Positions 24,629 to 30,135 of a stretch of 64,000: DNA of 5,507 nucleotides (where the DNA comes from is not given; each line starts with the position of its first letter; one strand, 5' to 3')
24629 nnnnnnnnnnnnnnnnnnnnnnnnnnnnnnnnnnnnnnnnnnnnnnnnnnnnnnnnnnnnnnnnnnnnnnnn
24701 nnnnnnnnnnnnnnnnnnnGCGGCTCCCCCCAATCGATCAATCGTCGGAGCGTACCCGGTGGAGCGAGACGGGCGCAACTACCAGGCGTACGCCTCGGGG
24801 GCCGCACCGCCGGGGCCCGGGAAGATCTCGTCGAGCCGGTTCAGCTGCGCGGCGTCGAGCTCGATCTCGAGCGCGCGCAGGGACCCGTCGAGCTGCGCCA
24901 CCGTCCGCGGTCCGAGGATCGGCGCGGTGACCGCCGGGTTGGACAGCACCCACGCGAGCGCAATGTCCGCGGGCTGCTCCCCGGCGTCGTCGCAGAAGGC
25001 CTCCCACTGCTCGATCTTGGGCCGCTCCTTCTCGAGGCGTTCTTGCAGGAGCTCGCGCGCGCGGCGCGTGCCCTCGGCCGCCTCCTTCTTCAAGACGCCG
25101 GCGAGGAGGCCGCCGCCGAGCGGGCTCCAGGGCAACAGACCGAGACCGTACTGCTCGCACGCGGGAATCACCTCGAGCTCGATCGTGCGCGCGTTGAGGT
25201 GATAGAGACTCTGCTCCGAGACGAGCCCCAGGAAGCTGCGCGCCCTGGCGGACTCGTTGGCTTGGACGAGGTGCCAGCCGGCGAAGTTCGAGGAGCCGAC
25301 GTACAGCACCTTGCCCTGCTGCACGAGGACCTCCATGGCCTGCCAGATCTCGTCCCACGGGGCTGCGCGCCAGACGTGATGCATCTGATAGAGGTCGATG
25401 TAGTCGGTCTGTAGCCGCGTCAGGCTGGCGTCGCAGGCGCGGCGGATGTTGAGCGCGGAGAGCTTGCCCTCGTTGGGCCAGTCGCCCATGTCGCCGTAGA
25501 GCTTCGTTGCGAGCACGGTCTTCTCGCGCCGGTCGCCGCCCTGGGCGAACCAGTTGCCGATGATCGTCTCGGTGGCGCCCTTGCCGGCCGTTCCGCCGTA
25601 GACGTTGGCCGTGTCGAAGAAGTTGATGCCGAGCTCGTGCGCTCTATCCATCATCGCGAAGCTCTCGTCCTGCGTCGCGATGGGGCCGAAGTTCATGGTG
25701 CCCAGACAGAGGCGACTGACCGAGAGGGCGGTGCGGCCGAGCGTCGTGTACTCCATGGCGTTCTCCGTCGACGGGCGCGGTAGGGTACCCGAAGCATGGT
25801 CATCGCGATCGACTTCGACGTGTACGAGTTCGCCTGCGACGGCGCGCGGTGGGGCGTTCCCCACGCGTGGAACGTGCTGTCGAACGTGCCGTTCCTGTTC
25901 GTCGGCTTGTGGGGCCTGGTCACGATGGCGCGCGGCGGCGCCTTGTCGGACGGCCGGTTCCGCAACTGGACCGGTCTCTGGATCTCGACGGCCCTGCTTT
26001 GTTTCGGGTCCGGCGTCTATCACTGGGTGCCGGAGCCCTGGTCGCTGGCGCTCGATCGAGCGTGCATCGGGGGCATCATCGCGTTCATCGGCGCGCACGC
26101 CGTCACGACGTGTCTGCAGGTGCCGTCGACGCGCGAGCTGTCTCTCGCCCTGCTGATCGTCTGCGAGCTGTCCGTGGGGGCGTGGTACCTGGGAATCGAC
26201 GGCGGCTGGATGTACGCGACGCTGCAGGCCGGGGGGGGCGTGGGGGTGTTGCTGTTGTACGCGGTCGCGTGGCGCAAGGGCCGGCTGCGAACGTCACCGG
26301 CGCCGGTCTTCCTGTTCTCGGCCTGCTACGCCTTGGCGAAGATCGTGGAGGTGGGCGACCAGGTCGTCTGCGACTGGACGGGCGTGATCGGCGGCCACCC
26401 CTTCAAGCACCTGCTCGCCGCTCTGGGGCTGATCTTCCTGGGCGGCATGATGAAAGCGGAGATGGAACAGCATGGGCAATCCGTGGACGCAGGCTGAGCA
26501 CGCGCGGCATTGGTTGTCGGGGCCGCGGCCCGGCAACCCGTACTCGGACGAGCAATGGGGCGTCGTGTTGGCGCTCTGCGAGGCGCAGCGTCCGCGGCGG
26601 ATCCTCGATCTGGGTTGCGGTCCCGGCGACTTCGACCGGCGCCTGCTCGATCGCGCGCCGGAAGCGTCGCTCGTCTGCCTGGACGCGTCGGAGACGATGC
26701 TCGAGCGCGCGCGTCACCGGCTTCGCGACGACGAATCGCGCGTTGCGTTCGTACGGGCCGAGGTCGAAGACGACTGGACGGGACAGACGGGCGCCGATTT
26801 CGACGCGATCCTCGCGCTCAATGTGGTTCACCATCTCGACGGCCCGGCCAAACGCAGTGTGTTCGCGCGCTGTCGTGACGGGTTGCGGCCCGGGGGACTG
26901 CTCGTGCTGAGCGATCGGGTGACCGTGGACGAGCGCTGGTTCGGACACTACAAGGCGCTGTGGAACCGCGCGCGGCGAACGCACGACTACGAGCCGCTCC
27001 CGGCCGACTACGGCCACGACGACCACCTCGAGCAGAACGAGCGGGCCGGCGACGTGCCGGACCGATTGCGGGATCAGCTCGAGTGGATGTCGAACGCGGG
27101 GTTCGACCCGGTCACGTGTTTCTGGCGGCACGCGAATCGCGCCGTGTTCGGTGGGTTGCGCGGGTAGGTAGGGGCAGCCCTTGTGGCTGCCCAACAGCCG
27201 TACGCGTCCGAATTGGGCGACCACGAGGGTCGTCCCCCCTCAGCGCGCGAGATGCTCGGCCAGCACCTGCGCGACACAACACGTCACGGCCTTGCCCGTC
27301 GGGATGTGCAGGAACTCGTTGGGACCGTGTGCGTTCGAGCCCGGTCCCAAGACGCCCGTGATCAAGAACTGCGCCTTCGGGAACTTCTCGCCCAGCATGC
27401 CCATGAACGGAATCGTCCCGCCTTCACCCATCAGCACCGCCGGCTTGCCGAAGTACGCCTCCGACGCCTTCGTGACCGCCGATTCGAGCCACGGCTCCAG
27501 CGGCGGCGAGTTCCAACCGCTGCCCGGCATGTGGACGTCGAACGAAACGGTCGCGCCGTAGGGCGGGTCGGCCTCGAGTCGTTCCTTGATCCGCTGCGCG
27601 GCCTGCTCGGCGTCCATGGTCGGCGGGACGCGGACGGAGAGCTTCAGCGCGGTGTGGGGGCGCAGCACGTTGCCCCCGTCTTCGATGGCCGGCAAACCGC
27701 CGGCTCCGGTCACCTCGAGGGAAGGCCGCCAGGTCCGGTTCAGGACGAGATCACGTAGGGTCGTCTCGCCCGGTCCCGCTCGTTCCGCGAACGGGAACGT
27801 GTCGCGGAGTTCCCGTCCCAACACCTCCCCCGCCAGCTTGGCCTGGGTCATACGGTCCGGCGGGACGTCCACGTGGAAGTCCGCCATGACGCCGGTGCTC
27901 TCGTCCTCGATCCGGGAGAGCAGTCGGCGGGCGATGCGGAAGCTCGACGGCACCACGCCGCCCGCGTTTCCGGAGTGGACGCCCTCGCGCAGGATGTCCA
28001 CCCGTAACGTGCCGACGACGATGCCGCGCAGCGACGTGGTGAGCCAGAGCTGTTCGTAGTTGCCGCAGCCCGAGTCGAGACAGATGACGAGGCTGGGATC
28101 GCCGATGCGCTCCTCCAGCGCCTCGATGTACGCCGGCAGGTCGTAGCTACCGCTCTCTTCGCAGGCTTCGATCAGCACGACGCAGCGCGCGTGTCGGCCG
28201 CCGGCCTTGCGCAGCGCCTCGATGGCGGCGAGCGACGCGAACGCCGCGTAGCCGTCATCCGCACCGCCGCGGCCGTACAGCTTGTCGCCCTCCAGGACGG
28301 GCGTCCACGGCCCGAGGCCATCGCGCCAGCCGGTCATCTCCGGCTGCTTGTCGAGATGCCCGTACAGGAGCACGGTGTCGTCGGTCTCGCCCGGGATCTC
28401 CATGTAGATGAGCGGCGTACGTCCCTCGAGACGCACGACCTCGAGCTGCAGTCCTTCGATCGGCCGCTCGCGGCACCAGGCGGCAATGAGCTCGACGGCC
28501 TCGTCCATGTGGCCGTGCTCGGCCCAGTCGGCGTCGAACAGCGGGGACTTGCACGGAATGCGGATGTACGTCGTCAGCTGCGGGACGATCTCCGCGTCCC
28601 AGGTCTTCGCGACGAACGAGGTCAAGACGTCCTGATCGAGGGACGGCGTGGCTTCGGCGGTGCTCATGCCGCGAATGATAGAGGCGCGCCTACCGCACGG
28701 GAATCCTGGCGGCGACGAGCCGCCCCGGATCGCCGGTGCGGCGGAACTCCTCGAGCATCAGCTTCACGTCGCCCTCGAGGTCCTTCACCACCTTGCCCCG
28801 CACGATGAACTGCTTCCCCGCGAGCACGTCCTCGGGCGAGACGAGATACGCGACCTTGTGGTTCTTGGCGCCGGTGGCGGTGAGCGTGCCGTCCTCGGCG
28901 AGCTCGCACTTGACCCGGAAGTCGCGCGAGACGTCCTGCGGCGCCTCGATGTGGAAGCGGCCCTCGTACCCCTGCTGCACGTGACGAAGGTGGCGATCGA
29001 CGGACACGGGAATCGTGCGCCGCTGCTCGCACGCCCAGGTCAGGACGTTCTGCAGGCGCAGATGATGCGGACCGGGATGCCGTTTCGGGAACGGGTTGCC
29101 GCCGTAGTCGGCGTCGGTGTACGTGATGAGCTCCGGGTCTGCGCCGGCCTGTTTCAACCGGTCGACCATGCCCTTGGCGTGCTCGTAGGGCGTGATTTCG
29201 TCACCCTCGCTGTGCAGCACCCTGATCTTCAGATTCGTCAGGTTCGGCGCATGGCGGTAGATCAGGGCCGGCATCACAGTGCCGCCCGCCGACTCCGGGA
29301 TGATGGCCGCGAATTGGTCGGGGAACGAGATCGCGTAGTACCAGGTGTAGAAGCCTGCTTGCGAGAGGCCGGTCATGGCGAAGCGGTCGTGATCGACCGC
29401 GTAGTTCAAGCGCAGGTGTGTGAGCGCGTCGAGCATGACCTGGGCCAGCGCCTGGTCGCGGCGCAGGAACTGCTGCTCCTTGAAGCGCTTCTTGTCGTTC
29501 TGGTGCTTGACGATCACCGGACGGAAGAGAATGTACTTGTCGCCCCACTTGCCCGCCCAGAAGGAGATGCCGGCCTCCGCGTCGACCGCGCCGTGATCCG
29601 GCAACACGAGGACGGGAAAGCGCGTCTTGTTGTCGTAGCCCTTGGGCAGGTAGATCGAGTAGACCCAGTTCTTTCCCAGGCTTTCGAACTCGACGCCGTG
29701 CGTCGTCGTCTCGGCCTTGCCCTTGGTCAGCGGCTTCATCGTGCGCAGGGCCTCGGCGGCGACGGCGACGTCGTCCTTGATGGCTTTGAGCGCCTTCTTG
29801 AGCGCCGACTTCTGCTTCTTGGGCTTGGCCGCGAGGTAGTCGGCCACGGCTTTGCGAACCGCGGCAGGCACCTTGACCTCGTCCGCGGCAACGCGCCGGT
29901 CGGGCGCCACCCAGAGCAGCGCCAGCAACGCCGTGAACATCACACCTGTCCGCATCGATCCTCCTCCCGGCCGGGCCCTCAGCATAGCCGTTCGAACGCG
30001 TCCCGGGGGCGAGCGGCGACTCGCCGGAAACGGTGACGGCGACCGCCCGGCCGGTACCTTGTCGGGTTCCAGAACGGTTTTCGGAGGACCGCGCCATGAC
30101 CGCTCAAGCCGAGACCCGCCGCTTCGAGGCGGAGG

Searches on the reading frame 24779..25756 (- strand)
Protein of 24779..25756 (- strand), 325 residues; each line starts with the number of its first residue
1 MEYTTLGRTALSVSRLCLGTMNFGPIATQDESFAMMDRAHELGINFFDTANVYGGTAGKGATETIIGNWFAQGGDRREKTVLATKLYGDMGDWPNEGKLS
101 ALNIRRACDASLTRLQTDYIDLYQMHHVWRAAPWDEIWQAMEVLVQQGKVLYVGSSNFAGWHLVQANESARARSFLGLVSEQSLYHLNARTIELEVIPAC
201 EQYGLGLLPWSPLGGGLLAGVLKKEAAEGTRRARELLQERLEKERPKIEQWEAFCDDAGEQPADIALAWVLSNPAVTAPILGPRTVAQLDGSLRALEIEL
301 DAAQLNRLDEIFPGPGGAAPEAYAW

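Call 3: search_protein_families(library=pfam, proteins=[window:24779-25756:-], max_evalue=0.01)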
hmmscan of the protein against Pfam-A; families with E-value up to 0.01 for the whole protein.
window:24779-25756:- (325 aa): 1 family
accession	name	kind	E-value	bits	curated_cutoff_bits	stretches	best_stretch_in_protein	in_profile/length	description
PF00248.27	Aldo_ket_red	-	6.4e-70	235.9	24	1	15-311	1-289/291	Aldo/keto reductase family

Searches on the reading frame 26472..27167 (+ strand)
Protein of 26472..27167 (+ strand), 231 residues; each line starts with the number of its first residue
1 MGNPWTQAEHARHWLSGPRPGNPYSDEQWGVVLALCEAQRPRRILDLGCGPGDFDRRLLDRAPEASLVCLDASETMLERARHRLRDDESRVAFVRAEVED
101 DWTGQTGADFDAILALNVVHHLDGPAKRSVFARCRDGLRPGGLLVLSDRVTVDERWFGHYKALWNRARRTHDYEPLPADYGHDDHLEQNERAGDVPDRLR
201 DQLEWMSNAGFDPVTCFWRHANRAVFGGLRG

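Call 3: search_protein_families(library=pfam, proteins=[window:26472-27167:+], max_evalue=0.01)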
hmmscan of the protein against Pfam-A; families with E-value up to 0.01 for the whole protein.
window:26472-27167:+ (231 aa): 15 families
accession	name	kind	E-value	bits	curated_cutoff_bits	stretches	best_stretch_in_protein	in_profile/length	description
PF13649.12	Methyltransf_25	-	7.6e-21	75.1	27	1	44-142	1-97/97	Methyltransferase domain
PF08242.18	Methyltransf_12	-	6.1e-20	72.2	30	1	45-144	1-98/98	Methyltransferase domain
PF08241.18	Methyltransf_11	-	8.8e-16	58.8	21.2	1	45-146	1-95/95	Methyltransferase domain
PF13847.12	Methyltransf_31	-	5.5e-13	49.3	27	1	43-153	6-116/145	Methyltransferase domain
PF13489.12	Methyltransf_23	-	7.9e-10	39.1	27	1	38-160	20-132/164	Methyltransferase domain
PF05175.20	MTS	-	2e-07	31.2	23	1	37-145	28-137/170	Methyltransferase small domain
PF05891.18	Methyltransf_PK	-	2.3e-07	31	27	1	37-159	52-173/218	AdoMet dependent proline di-methyltransferase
PF08003.17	Methyltransf_9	-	1.5e-06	27.9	23.8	1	25-150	100-221/315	Protein of unknown function (DUF1698)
PF01209.24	Ubie_methyltran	-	3.9e-06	26.8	20.1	1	35-100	42-109/233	ubiE/COQ5 methyltransferase family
PF00891.24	Methyltransf_2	-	1.1e-05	25.3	22.3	1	32-150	54-168/210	O-methyltransferase domain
PF01739.24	CheR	-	6.3e-05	22.9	27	1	89-160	118-189/195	CheR methyltransferase, SAM binding domain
PF02353.26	CMAS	-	0.00011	22.1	27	1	39-155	61-173/273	Mycolic acid cyclopropane synthetase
PF05219.18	DREV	-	0.00044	19.9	26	1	33-127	82-169/265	DREV methyltransferase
PF01795.25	Methyltransf_5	-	0.0047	16.9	27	1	39-98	19-78/309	MraW methylase family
PF01728.25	FtsJ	-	0.0058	17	24.1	1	41-100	22-77/181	FtsJ-like methyltransferase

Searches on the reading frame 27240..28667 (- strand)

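Call 71: search_protein_families(library=pfam, proteins=[window:27240-28667:-], max_evalue=0.001)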
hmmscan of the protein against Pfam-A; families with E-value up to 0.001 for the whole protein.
window:27240-28667:- (475 aa): 2 families
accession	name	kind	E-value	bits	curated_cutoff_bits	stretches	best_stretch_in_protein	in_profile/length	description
PF01546.33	Peptidase_M20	-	4.2e-21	76.2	24.6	1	100-468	1-203/206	Peptidase family M20/M25/M40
PF07687.19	M20_dimer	-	5.2e-09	36.5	21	1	213-368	3-103/107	Peptidase dimerisation domain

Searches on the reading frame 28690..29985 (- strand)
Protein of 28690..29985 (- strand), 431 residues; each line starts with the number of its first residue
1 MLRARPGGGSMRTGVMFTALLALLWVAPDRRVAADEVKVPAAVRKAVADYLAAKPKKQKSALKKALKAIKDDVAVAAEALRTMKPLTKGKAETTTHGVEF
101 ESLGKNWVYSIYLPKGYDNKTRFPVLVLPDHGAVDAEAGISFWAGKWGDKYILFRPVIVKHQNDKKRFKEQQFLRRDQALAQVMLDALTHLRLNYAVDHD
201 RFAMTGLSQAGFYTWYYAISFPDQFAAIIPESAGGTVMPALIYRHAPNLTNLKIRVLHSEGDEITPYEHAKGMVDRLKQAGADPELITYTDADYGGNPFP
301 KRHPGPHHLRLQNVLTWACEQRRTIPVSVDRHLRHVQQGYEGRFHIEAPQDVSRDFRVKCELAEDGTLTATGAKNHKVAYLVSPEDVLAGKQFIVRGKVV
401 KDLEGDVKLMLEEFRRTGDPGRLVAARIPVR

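Call 71: search_protein_families(library=pfam, proteins=[window:28690-29985:-], max_evalue=0.001)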
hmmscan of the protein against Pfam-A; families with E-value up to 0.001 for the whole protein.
window:28690-29985:- (431 aa): 3 families
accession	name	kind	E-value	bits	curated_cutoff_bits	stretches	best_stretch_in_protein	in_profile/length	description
PF00326.27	Peptidase_S9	-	6e-07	29.6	22.6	0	251-295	144-188/213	Prolyl oligopeptidase family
PF00756.26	Esterase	-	1.2e-05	25.7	22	1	102-232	3-147/251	Putative esterase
PF02230.22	Abhydrolase_2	-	4.7e-05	23.8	23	1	167-291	77-196/217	Phospholipase/Carboxylesterase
